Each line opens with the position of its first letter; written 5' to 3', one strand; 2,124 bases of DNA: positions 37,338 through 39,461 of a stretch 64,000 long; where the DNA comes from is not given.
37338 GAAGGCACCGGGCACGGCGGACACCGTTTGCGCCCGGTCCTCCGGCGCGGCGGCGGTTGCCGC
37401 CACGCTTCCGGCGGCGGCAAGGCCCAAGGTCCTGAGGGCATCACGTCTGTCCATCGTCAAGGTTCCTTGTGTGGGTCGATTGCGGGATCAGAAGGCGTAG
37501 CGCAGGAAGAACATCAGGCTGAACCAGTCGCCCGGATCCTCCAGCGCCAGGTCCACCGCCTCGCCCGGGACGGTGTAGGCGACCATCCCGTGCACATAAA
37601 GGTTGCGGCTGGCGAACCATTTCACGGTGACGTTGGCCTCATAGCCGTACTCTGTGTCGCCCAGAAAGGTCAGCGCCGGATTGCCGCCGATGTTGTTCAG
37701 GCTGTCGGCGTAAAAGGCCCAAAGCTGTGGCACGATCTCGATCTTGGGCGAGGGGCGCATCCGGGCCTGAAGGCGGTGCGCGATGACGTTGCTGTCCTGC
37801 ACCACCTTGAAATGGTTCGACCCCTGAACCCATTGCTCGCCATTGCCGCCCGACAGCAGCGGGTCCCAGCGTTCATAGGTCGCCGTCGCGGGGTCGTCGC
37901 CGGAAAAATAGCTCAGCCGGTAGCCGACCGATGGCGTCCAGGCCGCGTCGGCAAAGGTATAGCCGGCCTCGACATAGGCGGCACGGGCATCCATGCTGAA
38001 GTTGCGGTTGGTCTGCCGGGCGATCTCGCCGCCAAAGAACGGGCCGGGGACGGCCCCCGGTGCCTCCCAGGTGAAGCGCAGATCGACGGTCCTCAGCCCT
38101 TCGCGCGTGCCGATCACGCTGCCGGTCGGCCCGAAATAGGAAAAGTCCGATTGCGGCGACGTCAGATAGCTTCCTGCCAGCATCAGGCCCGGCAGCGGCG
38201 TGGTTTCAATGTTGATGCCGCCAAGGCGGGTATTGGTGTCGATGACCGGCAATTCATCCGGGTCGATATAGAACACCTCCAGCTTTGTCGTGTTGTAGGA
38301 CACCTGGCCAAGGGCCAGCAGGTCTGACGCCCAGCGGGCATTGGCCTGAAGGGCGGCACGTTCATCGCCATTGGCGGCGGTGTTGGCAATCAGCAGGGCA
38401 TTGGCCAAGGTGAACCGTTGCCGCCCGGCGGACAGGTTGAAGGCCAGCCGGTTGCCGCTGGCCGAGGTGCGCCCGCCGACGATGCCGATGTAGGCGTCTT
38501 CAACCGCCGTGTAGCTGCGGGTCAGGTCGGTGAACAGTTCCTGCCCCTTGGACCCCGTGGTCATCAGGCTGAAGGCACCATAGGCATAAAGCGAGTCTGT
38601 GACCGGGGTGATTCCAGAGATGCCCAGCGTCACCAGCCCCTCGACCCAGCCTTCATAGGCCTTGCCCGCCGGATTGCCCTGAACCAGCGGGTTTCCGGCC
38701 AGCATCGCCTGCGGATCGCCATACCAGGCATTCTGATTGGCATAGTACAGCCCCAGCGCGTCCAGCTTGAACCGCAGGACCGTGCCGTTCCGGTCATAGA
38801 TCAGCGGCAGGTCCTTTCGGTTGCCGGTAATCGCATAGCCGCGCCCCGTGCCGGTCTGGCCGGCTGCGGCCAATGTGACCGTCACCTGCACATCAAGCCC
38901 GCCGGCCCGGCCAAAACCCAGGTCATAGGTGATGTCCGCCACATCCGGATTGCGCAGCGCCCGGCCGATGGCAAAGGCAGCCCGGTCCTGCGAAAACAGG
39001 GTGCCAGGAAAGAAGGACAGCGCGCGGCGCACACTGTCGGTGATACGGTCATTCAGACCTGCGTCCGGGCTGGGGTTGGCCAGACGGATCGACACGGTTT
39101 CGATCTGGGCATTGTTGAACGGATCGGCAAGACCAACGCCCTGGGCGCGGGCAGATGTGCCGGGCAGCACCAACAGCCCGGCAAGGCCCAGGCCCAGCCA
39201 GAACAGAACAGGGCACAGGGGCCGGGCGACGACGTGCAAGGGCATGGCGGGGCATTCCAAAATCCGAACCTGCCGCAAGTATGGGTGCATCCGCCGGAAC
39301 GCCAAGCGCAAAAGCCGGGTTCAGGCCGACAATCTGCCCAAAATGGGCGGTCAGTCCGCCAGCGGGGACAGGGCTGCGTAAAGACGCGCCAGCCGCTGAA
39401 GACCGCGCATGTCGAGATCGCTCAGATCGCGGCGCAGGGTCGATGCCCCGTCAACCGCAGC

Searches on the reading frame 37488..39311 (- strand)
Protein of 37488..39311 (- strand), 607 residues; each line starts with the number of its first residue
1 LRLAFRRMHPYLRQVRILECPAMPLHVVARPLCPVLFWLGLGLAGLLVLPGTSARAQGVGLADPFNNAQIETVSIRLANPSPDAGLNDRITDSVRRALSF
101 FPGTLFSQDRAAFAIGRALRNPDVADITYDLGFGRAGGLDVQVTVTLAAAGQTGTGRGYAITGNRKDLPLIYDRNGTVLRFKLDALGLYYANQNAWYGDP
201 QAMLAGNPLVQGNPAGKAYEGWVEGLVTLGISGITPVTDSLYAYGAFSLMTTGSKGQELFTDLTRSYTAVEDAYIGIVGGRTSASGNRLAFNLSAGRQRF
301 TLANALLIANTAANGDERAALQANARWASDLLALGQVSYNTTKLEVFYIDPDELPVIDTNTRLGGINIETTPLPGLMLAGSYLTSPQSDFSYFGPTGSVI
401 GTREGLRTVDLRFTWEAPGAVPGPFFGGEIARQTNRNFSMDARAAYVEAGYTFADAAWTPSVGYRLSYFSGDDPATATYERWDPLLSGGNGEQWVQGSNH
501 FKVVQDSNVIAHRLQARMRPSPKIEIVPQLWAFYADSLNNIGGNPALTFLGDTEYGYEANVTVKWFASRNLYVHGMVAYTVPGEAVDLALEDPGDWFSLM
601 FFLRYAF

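Call 34: search_protein_families(library=pfam, proteins=[window:37488-39311:-], max_evalue=0.00001)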
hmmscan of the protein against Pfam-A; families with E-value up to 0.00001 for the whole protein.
window:37488-39311:- (607 aa): 1 family
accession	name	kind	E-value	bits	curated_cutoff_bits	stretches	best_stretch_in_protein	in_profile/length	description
PF13372.12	Alginate_exp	-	6.5e-11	42.1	25.2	1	264-586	72-381/395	Alginate export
